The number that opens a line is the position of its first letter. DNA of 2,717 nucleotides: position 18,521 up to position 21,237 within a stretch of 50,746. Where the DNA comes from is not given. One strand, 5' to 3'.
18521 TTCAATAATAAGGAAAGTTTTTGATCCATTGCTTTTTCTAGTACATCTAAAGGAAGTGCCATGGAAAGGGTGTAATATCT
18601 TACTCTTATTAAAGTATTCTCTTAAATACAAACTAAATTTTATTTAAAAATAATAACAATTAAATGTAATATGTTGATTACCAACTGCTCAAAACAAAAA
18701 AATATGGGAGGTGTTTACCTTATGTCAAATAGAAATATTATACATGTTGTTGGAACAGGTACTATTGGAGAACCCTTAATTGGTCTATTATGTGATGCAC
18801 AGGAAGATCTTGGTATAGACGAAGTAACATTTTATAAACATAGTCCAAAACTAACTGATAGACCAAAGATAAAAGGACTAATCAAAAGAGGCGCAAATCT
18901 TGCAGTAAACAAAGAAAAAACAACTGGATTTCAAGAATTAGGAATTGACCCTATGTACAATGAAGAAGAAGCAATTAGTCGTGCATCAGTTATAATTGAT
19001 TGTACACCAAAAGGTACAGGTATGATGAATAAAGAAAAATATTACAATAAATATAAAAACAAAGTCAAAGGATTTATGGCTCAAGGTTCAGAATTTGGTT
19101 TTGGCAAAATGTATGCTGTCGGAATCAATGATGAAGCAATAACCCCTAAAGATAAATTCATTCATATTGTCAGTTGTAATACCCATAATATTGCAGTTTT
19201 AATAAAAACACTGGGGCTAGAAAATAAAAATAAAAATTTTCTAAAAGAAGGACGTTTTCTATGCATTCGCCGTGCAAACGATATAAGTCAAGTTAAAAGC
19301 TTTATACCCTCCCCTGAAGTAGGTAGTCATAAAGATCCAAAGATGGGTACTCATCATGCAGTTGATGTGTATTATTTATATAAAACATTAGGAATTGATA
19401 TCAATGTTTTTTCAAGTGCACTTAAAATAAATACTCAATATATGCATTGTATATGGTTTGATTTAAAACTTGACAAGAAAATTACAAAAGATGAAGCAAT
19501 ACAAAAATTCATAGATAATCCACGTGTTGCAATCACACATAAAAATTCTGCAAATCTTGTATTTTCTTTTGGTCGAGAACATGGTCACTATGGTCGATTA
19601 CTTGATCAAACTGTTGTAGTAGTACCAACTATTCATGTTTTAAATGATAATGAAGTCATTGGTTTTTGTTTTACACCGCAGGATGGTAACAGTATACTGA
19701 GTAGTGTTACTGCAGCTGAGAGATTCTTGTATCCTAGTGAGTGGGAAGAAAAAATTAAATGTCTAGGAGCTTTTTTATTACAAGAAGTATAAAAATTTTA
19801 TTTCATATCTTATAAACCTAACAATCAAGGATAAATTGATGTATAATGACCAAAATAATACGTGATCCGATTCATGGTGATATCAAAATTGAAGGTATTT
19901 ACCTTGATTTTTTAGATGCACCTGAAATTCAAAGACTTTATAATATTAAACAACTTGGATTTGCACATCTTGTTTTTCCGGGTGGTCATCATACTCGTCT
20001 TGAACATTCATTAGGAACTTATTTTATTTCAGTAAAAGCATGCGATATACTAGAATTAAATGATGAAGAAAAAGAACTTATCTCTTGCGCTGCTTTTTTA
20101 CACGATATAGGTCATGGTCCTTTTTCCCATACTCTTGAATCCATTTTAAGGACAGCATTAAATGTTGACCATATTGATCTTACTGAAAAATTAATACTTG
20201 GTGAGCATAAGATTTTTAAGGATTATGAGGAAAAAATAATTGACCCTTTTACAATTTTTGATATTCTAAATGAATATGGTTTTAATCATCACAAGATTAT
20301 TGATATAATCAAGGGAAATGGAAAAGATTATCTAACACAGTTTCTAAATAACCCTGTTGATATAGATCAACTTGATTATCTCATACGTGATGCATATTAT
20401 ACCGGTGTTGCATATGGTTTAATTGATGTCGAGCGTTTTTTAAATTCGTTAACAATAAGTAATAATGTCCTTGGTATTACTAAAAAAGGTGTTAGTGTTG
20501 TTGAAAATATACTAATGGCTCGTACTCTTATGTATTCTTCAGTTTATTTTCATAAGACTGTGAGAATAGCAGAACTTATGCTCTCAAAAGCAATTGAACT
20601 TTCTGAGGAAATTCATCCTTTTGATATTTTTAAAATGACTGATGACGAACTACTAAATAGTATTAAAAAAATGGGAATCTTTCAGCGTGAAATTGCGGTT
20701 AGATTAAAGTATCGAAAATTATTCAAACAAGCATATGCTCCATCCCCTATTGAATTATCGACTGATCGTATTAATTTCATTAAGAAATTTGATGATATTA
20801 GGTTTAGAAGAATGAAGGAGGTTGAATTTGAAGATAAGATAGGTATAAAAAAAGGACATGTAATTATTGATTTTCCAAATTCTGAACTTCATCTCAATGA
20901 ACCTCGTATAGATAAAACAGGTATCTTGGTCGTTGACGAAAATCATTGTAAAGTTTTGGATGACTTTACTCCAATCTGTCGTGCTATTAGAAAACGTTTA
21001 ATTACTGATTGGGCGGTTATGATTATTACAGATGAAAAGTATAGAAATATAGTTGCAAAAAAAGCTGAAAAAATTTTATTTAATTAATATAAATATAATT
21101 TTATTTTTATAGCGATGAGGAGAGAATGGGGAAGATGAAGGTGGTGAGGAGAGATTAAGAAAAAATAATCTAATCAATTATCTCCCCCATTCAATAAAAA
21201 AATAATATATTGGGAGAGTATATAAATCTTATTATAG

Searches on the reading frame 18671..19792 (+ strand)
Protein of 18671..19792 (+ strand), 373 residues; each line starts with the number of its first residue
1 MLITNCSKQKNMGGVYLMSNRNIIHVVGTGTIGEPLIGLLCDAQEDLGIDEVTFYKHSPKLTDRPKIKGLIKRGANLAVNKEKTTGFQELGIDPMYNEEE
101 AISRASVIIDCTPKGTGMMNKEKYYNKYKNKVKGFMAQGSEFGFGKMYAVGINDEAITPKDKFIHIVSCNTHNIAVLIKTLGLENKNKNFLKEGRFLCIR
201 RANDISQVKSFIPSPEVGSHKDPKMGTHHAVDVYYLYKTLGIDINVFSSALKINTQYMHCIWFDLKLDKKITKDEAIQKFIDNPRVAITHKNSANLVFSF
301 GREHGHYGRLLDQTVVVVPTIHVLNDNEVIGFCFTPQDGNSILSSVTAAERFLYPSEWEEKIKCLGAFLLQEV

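Call 16: search_protein_families(library=pfam, proteins=[window:18671-19792:+], max_evalue=0.001)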
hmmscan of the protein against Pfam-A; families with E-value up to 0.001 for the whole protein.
window:18671-19792:+ (373 aa): 0 families

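Call 92: search_protein_families(library=ncbifam, proteins=[window:18671-19792:+], max_evalue=0.001)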
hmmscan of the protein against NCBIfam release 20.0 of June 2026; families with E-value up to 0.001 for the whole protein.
window:18671-19792:+ (373 aa): 2 families
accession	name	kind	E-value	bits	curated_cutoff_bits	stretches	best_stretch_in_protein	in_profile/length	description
NF003251.0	PRK04207.1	equivalog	2.6e-28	99.1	185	1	24-338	5-303/343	type II glyceraldehyde-3-phosphate dehydrogenase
TIGR01546.1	GAPDH-II_archae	equivalog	5.6e-22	78.4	232.9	1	26-292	3-250/333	phosphorylating glyceraldehyde-3-phosphate dehydrogenase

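Call 93: search_solved_structures(query=window:18671-19792:+, max_evalue=0.01)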
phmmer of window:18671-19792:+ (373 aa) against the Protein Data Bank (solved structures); distinct sequences matched with E-value up to 0.01: 4.
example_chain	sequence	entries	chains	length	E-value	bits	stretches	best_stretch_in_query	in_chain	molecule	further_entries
1cf2_P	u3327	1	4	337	9.5e-17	64.3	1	26-355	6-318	PROTEIN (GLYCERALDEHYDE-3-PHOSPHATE DEHYDROGENASE)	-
1b7g_O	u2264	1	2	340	6.8e-14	54.9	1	71-294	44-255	PROTEIN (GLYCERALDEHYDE 3-PHOSPHATE DEHYDROGENASE)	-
2yyy_A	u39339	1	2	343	1.9e-11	46.8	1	27-331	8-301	Glyceraldehyde-3-phosphate dehydrogenase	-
2czc_A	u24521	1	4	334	5.2e-11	45.4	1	26-310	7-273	Glyceraldehyde-3-phosphate dehydrogenase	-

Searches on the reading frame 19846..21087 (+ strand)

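Call 16: search_protein_families(library=pfam, proteins=[window:19846-21087:+], max_evalue=0.001)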
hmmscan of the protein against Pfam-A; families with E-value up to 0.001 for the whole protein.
window:19846-21087:+ (413 aa): 2 families
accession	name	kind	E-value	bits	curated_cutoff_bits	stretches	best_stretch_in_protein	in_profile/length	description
PF19276.4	HD_assoc_2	-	2.1e-34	119.3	23.1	1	193-411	1-211/222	HD associated region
PF01966.28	HD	-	1.6e-11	45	22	1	51-126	1-75/116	HD domain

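Call 92: search_protein_families(library=ncbifam, proteins=[window:19846-21087:+], max_evalue=0.001)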
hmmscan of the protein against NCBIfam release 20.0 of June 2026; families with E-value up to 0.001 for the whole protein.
window:19846-21087:+ (413 aa): 6 families
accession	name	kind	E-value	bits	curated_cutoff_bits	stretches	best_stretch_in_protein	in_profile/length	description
TIGR01353.1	dGTP_triPase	subfamily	1.9e-06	27.7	152.35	1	48-105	36-101/389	dGTP triphosphohydrolase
NF002327.0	PRK01286.1-2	equivalog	3e-06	26.6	393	1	48-106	73-128/345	deoxyguanosinetriphosphate triphosphohydrolase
NF002829.0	PRK03007.1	equivalog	1.7e-05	23.9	385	1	49-102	65-115/425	deoxyguanosinetriphosphate triphosphohydrolase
NF002329.0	PRK01286.1-4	equivalog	7.4e-05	22.2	494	1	47-106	70-127/342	deoxyguanosinetriphosphate triphosphohydrolase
NF002326.0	PRK01286.1-1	equivalog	0.00017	21.1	390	1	49-104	67-119/379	deoxyguanosinetriphosphate triphosphohydrolase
NF041026.1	antiphage_dGTPase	exception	0.00029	20.1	400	1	48-103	50-113/425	anti-phage deoxyguanosine triphosphatase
